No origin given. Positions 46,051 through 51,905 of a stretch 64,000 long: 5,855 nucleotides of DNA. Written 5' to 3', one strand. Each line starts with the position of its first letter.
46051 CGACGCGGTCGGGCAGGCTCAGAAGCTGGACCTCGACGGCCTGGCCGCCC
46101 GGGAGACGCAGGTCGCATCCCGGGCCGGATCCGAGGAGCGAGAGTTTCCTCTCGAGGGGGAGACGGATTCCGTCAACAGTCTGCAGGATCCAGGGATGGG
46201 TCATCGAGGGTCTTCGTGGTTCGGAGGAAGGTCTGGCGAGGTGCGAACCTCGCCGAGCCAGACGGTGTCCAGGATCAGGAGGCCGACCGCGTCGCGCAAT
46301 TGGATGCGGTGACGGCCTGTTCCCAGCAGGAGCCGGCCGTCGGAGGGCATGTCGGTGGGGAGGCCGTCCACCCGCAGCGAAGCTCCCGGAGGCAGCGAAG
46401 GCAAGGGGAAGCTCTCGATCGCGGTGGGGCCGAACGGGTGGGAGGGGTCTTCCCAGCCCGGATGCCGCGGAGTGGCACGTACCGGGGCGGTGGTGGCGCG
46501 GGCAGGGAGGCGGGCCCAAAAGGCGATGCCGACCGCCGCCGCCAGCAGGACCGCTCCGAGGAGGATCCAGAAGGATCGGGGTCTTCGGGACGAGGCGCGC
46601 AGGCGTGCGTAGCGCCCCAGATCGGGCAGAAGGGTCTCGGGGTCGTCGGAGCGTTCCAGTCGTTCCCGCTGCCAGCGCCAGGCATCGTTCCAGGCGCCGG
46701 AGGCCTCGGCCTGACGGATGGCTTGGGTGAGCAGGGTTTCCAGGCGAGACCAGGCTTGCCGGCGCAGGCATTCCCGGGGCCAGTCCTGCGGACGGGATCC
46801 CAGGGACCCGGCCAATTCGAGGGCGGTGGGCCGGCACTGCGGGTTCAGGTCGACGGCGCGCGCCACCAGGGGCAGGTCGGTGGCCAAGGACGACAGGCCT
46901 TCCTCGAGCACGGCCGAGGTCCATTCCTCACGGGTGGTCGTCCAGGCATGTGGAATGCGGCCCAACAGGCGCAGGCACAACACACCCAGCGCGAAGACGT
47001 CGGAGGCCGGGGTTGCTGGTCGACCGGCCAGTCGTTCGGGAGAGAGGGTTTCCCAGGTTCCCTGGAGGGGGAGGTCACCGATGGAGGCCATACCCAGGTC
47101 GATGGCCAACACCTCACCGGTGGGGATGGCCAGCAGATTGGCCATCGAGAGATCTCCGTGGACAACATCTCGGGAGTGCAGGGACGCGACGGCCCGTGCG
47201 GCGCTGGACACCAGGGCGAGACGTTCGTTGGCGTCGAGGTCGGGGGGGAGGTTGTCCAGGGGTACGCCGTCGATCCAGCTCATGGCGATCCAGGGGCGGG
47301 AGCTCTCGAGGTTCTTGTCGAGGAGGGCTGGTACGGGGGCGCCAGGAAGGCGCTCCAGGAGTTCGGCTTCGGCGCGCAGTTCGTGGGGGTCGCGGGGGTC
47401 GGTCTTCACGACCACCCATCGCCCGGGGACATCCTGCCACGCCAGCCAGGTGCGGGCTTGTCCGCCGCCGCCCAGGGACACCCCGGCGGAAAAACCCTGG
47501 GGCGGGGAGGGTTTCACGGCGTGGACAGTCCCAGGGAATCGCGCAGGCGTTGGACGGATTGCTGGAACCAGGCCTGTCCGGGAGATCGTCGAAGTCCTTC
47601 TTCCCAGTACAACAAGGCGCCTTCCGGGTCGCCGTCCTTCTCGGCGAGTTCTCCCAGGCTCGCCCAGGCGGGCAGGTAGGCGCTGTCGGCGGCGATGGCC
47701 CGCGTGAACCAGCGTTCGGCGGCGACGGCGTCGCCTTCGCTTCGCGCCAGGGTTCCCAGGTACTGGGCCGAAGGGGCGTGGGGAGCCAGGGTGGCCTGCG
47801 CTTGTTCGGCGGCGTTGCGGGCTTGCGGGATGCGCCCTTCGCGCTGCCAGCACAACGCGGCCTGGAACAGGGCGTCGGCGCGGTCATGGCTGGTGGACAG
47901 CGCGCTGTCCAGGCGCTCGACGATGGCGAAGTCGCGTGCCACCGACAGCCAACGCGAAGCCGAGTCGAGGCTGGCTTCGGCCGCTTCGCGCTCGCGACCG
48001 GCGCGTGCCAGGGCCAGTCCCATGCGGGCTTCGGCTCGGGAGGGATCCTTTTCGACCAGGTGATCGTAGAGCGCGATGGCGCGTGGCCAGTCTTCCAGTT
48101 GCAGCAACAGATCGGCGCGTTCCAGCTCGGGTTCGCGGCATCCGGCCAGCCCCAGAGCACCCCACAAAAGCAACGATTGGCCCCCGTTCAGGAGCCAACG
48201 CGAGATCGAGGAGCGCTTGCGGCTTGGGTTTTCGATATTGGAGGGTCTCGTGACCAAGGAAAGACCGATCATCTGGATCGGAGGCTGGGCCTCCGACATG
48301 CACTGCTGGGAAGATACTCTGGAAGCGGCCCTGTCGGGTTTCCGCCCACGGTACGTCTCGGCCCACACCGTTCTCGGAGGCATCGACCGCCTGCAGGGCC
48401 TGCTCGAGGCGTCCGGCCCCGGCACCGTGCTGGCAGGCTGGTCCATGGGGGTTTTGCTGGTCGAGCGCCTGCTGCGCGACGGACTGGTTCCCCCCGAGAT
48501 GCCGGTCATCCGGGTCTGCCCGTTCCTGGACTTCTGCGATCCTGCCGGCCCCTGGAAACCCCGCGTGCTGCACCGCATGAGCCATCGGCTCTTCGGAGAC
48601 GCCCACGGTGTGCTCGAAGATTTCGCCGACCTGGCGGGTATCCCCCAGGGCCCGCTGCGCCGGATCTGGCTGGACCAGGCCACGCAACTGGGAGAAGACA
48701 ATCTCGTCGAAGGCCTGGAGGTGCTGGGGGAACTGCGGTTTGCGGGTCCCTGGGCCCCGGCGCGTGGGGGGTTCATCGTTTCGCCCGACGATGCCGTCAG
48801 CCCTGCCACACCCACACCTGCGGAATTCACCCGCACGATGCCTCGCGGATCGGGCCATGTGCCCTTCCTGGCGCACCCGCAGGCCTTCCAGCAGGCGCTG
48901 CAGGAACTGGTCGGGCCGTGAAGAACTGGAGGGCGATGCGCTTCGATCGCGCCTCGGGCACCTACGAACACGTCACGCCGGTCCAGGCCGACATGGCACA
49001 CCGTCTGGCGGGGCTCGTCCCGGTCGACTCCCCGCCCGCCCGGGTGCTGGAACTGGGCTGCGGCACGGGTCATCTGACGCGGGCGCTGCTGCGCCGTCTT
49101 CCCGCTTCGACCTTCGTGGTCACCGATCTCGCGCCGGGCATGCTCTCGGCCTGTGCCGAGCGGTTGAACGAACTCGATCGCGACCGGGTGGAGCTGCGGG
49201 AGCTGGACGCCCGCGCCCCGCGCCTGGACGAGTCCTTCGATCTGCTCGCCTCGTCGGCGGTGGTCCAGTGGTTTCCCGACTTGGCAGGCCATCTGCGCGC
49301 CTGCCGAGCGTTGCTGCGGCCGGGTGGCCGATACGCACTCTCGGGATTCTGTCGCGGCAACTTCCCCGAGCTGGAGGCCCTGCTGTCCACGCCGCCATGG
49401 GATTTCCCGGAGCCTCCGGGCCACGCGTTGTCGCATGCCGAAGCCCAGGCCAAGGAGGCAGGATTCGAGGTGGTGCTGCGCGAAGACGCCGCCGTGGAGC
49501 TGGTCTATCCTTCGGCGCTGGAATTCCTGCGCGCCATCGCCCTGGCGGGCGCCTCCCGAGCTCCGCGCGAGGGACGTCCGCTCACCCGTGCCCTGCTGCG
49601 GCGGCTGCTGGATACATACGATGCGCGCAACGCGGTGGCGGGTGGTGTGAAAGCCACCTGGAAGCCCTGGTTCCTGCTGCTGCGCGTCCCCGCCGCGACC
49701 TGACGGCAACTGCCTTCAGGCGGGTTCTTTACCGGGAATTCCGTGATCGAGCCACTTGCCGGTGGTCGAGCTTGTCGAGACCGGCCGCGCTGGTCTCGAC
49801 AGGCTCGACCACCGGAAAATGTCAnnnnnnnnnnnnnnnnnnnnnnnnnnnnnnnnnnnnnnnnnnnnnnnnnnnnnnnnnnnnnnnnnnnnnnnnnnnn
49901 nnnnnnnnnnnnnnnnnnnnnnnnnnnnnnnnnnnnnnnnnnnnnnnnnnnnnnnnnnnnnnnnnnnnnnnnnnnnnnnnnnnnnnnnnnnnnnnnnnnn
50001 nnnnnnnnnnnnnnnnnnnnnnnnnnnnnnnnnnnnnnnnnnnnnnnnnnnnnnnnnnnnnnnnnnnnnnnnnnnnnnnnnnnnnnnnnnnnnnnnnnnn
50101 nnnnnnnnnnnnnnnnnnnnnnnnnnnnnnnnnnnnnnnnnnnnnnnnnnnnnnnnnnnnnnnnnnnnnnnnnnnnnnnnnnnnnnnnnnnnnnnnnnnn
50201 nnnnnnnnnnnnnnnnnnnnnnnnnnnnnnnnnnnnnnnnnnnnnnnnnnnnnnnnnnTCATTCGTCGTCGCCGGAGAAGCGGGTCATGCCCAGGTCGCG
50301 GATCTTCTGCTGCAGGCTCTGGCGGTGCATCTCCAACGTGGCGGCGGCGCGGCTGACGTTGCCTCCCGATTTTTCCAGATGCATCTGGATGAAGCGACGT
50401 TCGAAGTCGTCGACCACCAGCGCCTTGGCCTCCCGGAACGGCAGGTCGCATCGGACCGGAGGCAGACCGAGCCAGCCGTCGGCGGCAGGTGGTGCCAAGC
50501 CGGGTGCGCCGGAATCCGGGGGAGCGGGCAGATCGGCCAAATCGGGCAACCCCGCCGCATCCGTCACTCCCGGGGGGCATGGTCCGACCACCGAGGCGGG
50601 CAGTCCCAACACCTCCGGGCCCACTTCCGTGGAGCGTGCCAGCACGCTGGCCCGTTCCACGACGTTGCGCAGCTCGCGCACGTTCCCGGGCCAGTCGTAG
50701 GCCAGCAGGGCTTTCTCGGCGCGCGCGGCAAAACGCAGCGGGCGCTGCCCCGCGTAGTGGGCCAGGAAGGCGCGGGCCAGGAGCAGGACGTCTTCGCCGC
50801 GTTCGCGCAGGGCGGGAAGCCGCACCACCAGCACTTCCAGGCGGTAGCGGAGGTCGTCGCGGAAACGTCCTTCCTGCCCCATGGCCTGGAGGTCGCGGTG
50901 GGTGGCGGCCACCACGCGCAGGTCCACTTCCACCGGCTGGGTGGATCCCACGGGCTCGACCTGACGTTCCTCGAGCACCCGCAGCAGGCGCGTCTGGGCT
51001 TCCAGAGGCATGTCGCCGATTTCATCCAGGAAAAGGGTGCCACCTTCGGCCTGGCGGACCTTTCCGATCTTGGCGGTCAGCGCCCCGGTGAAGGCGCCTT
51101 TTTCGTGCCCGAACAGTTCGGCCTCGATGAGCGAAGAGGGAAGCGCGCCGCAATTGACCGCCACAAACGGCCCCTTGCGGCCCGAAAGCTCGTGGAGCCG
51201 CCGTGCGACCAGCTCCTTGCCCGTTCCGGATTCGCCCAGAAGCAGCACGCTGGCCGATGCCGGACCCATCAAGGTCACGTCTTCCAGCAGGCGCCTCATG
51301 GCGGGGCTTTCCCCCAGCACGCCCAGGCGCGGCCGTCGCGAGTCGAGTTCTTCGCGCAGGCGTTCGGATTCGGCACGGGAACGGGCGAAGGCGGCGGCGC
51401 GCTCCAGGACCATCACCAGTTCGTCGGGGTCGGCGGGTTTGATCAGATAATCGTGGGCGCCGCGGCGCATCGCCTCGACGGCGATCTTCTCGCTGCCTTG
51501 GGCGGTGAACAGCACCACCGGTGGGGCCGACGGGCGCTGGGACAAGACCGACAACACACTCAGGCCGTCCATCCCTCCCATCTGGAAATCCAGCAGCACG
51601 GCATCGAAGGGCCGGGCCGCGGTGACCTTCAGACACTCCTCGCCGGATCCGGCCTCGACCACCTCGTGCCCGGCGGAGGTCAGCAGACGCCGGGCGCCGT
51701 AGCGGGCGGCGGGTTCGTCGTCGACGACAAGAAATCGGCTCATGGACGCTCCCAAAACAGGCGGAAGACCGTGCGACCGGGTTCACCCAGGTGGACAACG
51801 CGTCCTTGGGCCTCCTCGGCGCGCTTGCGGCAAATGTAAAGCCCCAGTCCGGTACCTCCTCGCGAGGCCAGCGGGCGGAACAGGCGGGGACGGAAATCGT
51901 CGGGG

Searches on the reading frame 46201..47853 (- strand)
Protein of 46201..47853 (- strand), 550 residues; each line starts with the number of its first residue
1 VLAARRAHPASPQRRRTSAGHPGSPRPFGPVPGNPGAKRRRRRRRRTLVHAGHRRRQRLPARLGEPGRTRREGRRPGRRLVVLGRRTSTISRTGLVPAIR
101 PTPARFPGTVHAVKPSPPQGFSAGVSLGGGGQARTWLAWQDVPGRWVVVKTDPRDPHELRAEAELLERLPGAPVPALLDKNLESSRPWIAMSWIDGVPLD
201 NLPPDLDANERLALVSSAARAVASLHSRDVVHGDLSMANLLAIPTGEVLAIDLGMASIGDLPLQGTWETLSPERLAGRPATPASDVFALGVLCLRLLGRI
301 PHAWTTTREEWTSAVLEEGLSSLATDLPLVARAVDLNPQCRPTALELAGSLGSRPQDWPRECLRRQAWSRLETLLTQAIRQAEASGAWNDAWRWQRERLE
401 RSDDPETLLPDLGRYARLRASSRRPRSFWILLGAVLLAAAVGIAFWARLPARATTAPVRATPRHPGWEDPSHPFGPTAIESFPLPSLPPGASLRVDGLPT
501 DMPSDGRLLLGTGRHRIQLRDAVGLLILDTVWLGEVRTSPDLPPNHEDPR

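Call 43: search_protein_families(library=pfam, proteins=[window:46201-47853:-], max_evalue=0.001)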
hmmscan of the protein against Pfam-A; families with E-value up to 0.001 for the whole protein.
window:46201-47853:- (550 aa): 3 families
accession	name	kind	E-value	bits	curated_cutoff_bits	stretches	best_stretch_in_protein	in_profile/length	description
PF00069.31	Pkinase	-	7.5e-14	52.2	31.7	1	127-318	7-212/263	Protein kinase domain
PF07714.23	PK_Tyr_Ser-Thr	-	1.7e-07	31.2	23.1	1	152-308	41-209/258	Protein tyrosine and serine/threonine kinase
PF01163.29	RIO1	-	0.00024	21.2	22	1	160-254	56-149/187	RIO domain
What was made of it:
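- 46201..47517 (-): Hanks-type Ser/Thr kinase. N-terminal kinase domain, one transmembrane helix, then a roughly 100-aa extracytoplasmic tail. It overlaps the TPR gene and the activator gene by 4 nt each. Pfam Pkinase 7.5e-14 (call 43).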

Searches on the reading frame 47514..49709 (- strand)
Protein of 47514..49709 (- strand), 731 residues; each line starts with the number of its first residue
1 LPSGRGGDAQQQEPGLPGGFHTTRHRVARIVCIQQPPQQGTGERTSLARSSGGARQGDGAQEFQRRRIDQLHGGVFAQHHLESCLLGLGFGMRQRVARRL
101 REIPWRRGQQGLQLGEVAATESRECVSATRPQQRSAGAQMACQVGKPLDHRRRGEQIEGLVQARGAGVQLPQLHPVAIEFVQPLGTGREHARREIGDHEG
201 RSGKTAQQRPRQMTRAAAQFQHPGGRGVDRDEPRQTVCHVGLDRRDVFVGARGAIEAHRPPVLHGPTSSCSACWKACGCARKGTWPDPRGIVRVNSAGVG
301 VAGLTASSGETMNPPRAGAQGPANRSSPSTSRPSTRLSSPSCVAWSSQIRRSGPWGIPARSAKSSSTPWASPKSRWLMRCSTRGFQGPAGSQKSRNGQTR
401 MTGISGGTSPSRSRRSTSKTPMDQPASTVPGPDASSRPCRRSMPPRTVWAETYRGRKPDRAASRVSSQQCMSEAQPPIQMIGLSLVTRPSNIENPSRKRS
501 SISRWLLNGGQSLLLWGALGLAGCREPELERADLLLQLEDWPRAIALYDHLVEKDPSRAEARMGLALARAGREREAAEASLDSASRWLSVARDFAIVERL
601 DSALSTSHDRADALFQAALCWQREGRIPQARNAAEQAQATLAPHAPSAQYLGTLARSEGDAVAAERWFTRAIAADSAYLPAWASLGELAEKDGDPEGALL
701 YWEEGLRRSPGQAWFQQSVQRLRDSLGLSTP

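Call 43: search_protein_families(library=pfam, proteins=[window:47514-49709:-], max_evalue=0.001)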
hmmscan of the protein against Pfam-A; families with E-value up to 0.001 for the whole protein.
window:47514-49709:- (731 aa): 6 families
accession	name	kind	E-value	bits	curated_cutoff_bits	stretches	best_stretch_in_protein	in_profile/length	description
PF07719.23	TPR_2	-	3e-09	36.7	27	0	681-711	3-33/34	Tetratricopeptide repeat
PF13432.12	TPR_16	-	5e-07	30.5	32.7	1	529-579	1-51/65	Tetratricopeptide repeat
PF13428.12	TPR_14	-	1.5e-06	28.7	23.5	1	529-566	5-42/44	Tetratricopeptide repeat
PF14559.12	TPR_19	-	1.6e-05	25.6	25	0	535-568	1-34/68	Tetratricopeptide repeat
PF13176.12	TPR_7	-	0.00026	21.3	27.9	0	532-558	6-34/36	Tetratricopeptide repeat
PF00515.34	TPR_1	-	0.00083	19.5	27.8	0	681-710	3-32/34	Tetratricopeptide repeat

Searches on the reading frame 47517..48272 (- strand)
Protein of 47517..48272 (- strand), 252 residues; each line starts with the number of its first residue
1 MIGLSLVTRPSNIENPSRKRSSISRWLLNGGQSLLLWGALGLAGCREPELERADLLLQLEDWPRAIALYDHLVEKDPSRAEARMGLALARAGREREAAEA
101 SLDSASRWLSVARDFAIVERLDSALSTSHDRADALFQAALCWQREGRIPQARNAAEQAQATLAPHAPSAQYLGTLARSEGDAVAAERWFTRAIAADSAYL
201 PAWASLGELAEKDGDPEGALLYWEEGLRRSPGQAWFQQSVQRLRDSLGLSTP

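Call 85: search_protein_families(library=pfam, proteins=[window:47517-48272:-], max_evalue=10)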
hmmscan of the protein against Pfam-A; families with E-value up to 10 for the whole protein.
seq(252 aa): 15 families
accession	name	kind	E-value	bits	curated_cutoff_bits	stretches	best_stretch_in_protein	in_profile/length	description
PF07719.23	TPR_2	-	4.7e-12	45.5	27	4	202-232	3-33/34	Tetratricopeptide repeat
PF13432.12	TPR_16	-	9.5e-09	36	32.7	3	50-100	1-51/65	Tetratricopeptide repeat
PF13428.12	TPR_14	-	4.1e-08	33.6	23.5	3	50-87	5-42/44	Tetratricopeptide repeat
PF14559.12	TPR_19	-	1.1e-07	32.4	25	3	56-89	1-34/68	Tetratricopeptide repeat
PF00515.34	TPR_1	-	4.3e-06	26.7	27.8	1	202-231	3-32/34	Tetratricopeptide repeat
PF13176.12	TPR_7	-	3.8e-05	23.9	27.9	2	53-79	6-34/36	Tetratricopeptide repeat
PF13174.12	TPR_6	-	6e-05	23.9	26.3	2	133-158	1-26/33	Tetratricopeptide repeat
PF13431.12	TPR_17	-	6.5e-05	23.3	24.4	1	189-220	2-33/34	Tetratricopeptide repeat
PF13414.12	TPR_11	-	0.00099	19.2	26.8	1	54-89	2-37/42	TPR repeat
PF20308.4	TPR-S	-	0.0017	19.4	27.6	2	118-184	6-66/102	Tetratricopeptide Repeats-Sensor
PF13424.12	TPR_12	-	0.0024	18.5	30.1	3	132-196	3-75/77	Tetratricopeptide repeat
PF24575.1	TPR_Slam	-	0.0096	16.8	35.2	1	57-98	58-100/104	Surface lipoprotein assembly modifier, N-terminal TPR repeats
PF25064.1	ARM_TT21_5th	-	0.024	15.4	27.8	1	53-105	8-61/117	TT21 fifth ARM repeats domain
PF13181.12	TPR_8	-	0.16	12.6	25.7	0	201-231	2-32/34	Tetratricopeptide repeat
PF13371.12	TPR_9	-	0.55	10.7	35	1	56-103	5-53/73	Tetratricopeptide repeat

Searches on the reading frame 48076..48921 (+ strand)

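Call 43: search_protein_families(library=pfam, proteins=[window:48076-48921:+], max_evalue=0.001)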
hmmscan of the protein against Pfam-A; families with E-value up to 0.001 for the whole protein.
window:48076-48921:+ (281 aa): 1 family
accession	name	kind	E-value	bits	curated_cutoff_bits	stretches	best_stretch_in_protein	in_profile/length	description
PF12697.13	Abhydrolase_6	-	0.00052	21.2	26.3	1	104-271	55-214/217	Alpha/beta hydrolase family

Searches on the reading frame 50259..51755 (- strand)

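Call 43: search_protein_families(library=pfam, proteins=[window:50259-51755:-], max_evalue=0.001)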
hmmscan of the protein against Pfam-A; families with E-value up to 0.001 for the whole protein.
window:50259-51755:- (498 aa): 10 families
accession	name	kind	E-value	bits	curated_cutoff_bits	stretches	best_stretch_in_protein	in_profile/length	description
PF00158.32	Sigma54_activat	-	3e-65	219.5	20.2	1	147-311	2-167/168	Sigma-54 interaction domain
PF00072.30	Response_reg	-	3e-28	98.6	30.2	1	9-116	2-109/111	Response regulator receiver domain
PF25601.1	AAA_lid_14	-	1.8e-20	73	27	1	317-383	1-70/87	AAA+ ATPase lid domain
PF14532.12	Sigma54_activ_2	-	2.3e-18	67.2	25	1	147-316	1-138/138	Sigma-54 interaction domain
PF07728.20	AAA_5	-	4.8e-10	40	22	1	170-287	2-123/139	AAA domain (dynein-related subfamily)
PF02954.25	HTH_8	-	2.9e-09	36.9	22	1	449-486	3-40/42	Bacterial regulatory protein, Fis family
PF01078.27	Mg_chelatase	-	1.3e-05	25.1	20.3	0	224-268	93-137/207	Magnesium chelatase, subunit ChlI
PF07726.17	AAA_3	-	0.0001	22.6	27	1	170-287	2-111/131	ATPase family associated with various cellular activities (AAA)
PF00004.35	AAA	-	0.0003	21.7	21.2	1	170-287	1-110/131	ATPase family associated with various cellular activities (AAA)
PF13191.12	AAA_16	-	0.00084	20.3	32.6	0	154-262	13-121/167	AAA ATPase domain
